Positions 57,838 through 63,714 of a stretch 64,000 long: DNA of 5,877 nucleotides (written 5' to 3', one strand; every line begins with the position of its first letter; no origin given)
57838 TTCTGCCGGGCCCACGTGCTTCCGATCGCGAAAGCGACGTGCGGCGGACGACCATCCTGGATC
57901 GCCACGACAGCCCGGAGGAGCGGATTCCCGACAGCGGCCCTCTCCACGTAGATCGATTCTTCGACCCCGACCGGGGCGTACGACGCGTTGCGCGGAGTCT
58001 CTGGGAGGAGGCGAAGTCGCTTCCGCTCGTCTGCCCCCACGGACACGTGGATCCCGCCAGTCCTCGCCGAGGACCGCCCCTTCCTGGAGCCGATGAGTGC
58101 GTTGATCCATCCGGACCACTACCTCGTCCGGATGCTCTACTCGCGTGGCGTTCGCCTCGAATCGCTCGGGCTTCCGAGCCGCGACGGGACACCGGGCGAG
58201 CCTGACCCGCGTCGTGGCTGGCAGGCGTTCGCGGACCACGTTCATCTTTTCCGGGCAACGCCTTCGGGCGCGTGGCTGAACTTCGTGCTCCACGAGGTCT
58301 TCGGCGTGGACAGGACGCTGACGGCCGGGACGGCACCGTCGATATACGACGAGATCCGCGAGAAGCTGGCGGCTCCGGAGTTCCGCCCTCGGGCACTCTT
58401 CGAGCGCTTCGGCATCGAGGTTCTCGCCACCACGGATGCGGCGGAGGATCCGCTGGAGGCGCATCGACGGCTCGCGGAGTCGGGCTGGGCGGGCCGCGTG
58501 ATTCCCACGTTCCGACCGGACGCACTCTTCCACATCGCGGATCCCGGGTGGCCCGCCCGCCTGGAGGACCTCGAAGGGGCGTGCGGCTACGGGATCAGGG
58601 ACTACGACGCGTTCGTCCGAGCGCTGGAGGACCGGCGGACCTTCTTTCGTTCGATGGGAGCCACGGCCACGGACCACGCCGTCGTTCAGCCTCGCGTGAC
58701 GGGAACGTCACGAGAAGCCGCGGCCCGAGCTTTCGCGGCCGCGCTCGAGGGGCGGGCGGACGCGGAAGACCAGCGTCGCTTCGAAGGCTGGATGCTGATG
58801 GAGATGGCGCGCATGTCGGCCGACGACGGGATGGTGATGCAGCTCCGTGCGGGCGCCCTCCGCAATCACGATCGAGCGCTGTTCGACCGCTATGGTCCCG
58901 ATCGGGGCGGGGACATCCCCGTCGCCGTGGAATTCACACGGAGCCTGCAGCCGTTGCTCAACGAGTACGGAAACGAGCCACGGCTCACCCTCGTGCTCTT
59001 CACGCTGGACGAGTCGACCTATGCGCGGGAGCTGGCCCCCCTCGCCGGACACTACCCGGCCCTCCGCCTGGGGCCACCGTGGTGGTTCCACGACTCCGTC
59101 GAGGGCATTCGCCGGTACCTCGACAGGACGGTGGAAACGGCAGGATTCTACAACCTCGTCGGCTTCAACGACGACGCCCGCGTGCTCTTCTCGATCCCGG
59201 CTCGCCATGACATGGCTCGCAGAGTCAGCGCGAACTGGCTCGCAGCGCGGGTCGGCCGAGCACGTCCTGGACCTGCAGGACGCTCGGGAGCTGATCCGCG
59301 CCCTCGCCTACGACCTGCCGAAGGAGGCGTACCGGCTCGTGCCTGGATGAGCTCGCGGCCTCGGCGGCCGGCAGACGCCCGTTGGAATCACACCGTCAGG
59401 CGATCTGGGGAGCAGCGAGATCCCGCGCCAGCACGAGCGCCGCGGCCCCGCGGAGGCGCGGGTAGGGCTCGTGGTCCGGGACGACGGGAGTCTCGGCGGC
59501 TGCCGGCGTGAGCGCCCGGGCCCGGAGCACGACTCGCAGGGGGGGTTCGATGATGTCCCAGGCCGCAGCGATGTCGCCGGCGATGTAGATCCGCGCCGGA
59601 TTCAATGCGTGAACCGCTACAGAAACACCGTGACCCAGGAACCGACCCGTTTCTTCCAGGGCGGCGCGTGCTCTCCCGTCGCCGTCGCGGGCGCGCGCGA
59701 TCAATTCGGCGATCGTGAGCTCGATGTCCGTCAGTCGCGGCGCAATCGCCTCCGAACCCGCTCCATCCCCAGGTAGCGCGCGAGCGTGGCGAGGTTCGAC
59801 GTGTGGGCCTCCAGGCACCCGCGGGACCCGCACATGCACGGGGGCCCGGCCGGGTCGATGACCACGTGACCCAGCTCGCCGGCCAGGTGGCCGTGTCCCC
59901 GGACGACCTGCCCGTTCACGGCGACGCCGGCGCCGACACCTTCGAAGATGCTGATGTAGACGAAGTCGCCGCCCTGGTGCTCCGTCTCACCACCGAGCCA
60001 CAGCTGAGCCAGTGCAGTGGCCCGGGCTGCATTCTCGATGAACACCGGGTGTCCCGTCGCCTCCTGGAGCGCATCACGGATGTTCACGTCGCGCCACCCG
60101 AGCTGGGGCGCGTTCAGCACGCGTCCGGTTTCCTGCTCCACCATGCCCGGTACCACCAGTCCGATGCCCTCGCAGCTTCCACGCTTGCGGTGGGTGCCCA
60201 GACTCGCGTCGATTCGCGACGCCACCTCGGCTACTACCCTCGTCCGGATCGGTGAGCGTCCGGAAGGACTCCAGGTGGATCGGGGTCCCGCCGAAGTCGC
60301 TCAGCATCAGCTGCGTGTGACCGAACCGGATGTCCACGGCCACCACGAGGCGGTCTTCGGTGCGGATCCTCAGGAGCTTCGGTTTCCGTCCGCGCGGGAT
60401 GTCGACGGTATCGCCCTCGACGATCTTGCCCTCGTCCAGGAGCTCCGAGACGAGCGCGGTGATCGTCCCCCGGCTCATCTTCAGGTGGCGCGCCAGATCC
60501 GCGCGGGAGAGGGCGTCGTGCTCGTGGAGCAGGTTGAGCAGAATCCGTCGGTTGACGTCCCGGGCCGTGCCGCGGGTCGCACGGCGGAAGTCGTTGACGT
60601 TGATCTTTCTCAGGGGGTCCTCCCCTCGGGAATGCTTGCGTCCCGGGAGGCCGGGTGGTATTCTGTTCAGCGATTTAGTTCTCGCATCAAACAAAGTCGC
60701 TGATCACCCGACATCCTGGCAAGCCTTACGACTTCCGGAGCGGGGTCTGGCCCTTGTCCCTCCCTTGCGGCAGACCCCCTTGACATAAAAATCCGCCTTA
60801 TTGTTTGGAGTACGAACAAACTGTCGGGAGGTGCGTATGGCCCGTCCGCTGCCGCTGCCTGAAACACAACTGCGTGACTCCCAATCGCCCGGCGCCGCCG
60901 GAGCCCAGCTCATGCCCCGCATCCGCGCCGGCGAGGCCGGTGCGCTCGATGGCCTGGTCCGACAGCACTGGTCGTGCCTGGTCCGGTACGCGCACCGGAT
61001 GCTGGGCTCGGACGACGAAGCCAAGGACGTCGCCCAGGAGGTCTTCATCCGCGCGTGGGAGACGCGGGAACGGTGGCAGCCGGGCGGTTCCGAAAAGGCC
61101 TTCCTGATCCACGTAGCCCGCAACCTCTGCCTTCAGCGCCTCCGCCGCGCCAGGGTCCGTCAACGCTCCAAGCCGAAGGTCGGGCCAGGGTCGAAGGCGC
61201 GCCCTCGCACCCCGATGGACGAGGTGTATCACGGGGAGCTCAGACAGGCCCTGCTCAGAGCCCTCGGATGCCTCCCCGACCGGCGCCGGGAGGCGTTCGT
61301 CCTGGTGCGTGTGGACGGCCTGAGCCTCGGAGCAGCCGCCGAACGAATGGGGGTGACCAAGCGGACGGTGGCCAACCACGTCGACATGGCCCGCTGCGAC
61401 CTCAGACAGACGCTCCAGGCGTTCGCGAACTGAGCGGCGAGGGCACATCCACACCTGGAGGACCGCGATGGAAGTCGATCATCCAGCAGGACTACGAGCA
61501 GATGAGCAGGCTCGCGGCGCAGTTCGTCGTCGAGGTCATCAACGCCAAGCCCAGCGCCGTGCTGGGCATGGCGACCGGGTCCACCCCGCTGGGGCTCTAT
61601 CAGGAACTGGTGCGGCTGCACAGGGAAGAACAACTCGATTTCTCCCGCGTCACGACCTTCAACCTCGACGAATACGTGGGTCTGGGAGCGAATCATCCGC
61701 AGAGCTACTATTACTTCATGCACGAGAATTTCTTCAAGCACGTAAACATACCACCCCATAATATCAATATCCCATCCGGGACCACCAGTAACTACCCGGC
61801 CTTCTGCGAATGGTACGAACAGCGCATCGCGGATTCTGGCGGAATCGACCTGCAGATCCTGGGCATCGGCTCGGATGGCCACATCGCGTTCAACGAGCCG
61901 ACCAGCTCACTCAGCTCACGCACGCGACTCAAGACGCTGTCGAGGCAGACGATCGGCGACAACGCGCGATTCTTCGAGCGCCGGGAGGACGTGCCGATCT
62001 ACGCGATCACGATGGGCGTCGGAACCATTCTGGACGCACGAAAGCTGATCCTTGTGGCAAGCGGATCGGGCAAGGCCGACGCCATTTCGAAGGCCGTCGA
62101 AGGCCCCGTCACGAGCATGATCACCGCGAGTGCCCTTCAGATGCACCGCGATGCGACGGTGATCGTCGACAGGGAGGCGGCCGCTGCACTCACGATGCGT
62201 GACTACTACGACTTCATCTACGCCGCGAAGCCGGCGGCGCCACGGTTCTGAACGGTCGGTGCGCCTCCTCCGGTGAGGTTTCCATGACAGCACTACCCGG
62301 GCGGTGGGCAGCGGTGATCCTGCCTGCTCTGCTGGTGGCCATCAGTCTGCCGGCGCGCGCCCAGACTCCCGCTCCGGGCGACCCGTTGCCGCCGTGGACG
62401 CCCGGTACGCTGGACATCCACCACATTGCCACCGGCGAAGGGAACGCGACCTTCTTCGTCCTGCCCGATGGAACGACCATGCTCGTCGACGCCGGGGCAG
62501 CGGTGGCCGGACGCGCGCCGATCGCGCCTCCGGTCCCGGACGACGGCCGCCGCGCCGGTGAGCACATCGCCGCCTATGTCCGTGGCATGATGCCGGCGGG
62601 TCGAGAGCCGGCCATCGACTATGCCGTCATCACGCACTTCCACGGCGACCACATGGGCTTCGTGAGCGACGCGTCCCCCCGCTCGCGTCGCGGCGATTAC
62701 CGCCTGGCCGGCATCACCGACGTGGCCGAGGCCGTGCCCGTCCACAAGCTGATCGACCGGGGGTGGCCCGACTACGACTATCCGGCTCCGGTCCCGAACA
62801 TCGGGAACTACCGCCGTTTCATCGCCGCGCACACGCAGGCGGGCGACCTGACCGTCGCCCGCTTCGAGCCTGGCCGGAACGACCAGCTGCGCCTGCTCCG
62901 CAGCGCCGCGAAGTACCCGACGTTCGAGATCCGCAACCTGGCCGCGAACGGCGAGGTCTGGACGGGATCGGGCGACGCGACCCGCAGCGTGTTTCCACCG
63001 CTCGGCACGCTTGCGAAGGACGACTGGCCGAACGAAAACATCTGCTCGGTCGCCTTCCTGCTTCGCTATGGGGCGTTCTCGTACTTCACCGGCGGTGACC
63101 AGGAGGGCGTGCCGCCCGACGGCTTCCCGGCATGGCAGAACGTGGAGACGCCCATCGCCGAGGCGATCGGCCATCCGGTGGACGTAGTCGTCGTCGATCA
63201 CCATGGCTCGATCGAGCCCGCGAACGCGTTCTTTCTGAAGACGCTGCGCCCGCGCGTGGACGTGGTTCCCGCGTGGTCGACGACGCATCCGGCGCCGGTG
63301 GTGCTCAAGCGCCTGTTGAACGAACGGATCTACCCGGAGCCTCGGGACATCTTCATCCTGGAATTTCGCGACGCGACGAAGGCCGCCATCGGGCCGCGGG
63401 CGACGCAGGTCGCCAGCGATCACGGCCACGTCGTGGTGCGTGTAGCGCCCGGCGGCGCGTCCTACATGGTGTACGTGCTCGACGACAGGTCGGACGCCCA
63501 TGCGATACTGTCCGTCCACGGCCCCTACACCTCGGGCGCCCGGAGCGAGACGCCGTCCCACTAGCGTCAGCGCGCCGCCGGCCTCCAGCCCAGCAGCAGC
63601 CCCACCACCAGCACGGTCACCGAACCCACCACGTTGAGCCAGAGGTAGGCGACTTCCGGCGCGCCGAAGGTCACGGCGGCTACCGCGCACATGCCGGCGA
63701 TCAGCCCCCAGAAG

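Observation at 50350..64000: Hexuronate pathway headed by an exported PQQ-cytochrome dehydrogenase and amidohydrolase, linked to nagB, ROK and ECF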

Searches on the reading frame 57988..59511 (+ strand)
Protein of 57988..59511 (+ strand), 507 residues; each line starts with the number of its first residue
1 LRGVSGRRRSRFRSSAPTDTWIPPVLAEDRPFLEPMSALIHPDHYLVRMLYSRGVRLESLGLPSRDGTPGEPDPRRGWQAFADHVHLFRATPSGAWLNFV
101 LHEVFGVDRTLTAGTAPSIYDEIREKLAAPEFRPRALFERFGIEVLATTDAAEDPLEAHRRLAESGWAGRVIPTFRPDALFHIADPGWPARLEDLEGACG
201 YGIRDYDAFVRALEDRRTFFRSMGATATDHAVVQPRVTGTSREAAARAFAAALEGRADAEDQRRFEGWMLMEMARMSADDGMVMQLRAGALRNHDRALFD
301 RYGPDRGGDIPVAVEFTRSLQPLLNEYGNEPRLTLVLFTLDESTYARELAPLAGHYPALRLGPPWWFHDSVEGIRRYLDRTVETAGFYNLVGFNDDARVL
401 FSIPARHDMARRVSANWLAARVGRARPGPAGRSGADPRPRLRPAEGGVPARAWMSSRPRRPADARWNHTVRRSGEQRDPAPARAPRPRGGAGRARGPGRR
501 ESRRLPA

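Call 4: search_protein_families(library=pfam, proteins=[window:57988-59511:+])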
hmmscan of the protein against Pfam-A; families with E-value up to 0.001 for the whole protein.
window:57988-59511:+ (507 aa): 1 family
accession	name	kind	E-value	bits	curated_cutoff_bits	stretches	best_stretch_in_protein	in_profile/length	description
PF02614.20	UxaC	-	1.2e-69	235.8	25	1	26-423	41-437/464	Glucuronate isomerase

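Call 5: search_protein_families(library=ncbifam, proteins=[window:57988-59511:+])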
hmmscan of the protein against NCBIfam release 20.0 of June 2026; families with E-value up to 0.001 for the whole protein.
window:57988-59511:+ (507 aa): 1 family
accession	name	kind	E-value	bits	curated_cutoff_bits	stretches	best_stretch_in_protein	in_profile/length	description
NF002794.0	PRK02925.1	equivalog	3.2e-131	438.5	387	1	25-424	39-431/459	glucuronate isomerase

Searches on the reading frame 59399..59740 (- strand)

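Call 84: search_protein_families(library=pfam, proteins=[window:59399-59740:-], max_evalue=0.01)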
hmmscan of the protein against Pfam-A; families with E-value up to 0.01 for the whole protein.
window:59399-59740:- (114 aa): 1 family
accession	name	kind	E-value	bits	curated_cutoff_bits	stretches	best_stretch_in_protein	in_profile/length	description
PF00480.26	ROK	-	6.7e-07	29.5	22.9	1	7-104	194-292/294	ROK family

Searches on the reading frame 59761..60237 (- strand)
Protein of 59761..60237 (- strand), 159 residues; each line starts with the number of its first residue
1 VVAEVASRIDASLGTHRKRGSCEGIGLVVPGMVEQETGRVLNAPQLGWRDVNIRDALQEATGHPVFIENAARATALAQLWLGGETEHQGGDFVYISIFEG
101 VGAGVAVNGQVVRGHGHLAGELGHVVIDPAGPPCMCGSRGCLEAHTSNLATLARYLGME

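Call 84: search_protein_families(library=pfam, proteins=[window:59761-60237:-], max_evalue=0.01)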
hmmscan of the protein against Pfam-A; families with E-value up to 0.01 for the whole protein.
window:59761-60237:- (159 aa): 1 family
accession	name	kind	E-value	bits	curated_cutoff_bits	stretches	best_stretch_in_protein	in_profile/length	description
PF00480.26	ROK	-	2.2e-35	123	22.9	1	18-155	53-188/294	ROK family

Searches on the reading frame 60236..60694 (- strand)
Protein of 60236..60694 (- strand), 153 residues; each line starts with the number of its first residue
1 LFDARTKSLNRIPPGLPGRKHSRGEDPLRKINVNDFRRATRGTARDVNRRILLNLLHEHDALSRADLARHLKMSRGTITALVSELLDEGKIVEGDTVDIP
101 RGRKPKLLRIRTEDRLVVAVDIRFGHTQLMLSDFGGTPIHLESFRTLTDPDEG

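Call 84: search_protein_families(library=pfam, proteins=[window:60236-60694:-], max_evalue=0.01)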
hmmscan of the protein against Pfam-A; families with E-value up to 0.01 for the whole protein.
window:60236-60694:- (153 aa): 12 families
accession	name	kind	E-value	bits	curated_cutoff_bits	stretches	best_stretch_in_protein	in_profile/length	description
PF13412.12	HTH_24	-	1e-07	31.8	21.9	1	46-91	2-47/48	Winged helix-turn-helix DNA-binding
PF01047.28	MarR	-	1e-05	25.7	24.6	1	52-89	8-45/59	MarR family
PF12802.13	MarR_2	-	1.3e-05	25.7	27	1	52-89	10-48/61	MarR family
PF08279.18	HTH_11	-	0.00024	21.4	25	1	50-94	4-48/55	HTH domain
PF13545.12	HTH_Crp_2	-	0.00079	19.8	27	1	61-99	22-61/70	Crp-like helix-turn-helix domain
PF05331.17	DUF742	-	0.0017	18.6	27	1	48-98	44-92/114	Protein of unknown function (DUF742)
PF09012.17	FeoC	-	0.0018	18.8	21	1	56-93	9-46/69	FeoC like transcriptional regulator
PF12840.13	HTH_20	-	0.0028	18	27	1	46-92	4-48/51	Helix-turn-helix domain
PF25213.1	HVO_A0261_N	-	0.0038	17.5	35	1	43-91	7-54/86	HVO_A0261 N-terminal domain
PF13443.12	HTH_26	-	0.0049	17.5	22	0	52-84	2-33/63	Cro/C1-type HTH DNA-binding domain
PF01022.26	HTH_5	-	0.0058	16.9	22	1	46-78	1-32/47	Bacterial regulatory protein, arsR family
PF09339.16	HTH_IclR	-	0.0061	16.8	22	1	52-89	8-46/52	IclR helix-turn-helix domain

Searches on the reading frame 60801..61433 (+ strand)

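Call 4: search_protein_families(library=pfam, proteins=[window:60801-61433:+])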
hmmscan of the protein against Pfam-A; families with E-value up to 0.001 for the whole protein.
window:60801-61433:+ (210 aa): 6 families
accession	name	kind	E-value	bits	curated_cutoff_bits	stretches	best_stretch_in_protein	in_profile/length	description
PF04542.20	Sigma70_r2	-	7.5e-17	61.3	24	1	52-118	1-69/71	Sigma-70 region 2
PF08281.18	Sigma70_r4_2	-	1.6e-12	47.3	25.7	1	148-198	1-51/54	Sigma-70, region 4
PF07638.17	Sigma70_ECF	-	1.8e-07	31.7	21.1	1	35-205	5-183/185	ECF sigma factor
PF04545.22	Sigma70_r4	-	4.5e-06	26.5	24.1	1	154-197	1-44/50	Sigma-70, region 4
PF13384.12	HTH_23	-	0.00069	19.8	24.6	0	160-194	5-38/50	Homeodomain-like domain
PF22233.2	PhyR_sigma-like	-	0.0007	19.8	27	0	159-201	5-47/50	Response regulator PhyR, sigma-like domain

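Call 5: search_protein_families(library=ncbifam, proteins=[window:60801-61433:+])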
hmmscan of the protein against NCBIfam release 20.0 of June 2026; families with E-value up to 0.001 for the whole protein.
window:60801-61433:+ (210 aa): 78 families (the best 25 are shown)
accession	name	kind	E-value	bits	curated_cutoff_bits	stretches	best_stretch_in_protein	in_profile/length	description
NF004113.0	PRK05602.1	equivalog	3.8e-32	111.6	208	1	25-207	23-203/211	RNA polymerase sigma factor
TIGR02985.1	Sig70_bacteroi1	subfamily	2.4e-30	105.9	126.4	1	51-205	5-162/162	RNA polymerase sigma-70 factor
TIGR02937.1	sigma70-ECF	superfamily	2.8e-25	88.9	42.9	1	48-203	2-163/165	sigma-70 family RNA polymerase sigma factor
NF009166.1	PRK12513.1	equivalog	5.3e-25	88.3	206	1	31-207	6-188/193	RNA polymerase sigma factor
NF009172.0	PRK12519.1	subfamily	1.2e-23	83.6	222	1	32-207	14-191/194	RNA polymerase sigma factor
NF008888.0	PRK11922.1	equivalog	2e-23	83.2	204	1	26-206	9-197/231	RNA polymerase sigma factor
NF058625.1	sigma_PG0214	equivalog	3.5e-23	82.2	130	1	59-207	16-163/170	GFO_1088 family ECF-type sigma factor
NF007225.0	PRK09643.1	equivalog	7e-23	81.4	190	1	31-208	11-185/204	RNA polymerase sigma factor SigM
TIGR02983.1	SigE-fam_strep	subfamily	3.5e-22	79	141.55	1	45-206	4-159/162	SigE family RNA polymerase sigma factor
NF007229.0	PRK09647.1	equivalog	1.7e-20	73.3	265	1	44-207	41-204/220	RNA polymerase sigma factor SigE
NF009176.0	PRK12524.1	equivalog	4.3e-20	72.3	264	1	37-191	16-170/196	RNA polymerase sigma factor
TIGR02960.1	SigX5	hypoth_equivalog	2.5e-19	69.6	264.75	1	47-136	5-94/322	RNA polymerase sigma-70 factor, TIGR02960 family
NF009179.0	PRK12527.1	equivalog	3.1e-19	69.6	162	1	55-202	3-150/159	RNA polymerase sigma factor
NF007227.0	PRK09645.1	subfamily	3.4e-19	69.4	202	1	44-207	10-172/177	sigma-70 family RNA polymerase sigma factor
NF007223.0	PRK09641.1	equivalog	2.6e-18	66.6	209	1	37-206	8-185/187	RNA polymerase sigma factor SigW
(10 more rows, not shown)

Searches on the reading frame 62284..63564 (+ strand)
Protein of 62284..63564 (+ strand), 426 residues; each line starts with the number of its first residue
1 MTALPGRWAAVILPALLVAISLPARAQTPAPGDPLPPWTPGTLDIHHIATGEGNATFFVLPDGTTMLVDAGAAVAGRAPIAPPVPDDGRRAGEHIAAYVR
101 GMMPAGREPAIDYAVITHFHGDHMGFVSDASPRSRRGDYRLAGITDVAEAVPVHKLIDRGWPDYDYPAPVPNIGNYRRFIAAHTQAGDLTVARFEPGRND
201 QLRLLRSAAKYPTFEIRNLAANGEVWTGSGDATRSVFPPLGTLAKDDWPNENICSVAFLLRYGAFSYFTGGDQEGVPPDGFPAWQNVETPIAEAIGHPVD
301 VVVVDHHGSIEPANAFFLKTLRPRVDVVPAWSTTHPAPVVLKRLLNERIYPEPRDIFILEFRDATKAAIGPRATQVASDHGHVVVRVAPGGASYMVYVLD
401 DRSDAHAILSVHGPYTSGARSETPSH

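Call 4: search_protein_families(library=pfam, proteins=[window:62284-63564:+])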
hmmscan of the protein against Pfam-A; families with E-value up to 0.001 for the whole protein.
window:62284-63564:+ (426 aa): 1 family
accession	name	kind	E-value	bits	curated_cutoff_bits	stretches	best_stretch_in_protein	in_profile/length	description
PF00753.33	Lactamase_B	-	0.00012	22.6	22.7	1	53-126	6-59/196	Metallo-beta-lactamase superfamily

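Call 5: search_protein_families(library=ncbifam, proteins=[window:62284-63564:+])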
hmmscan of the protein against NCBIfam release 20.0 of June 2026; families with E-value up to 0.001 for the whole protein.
window:62284-63564:+ (426 aa): 0 families
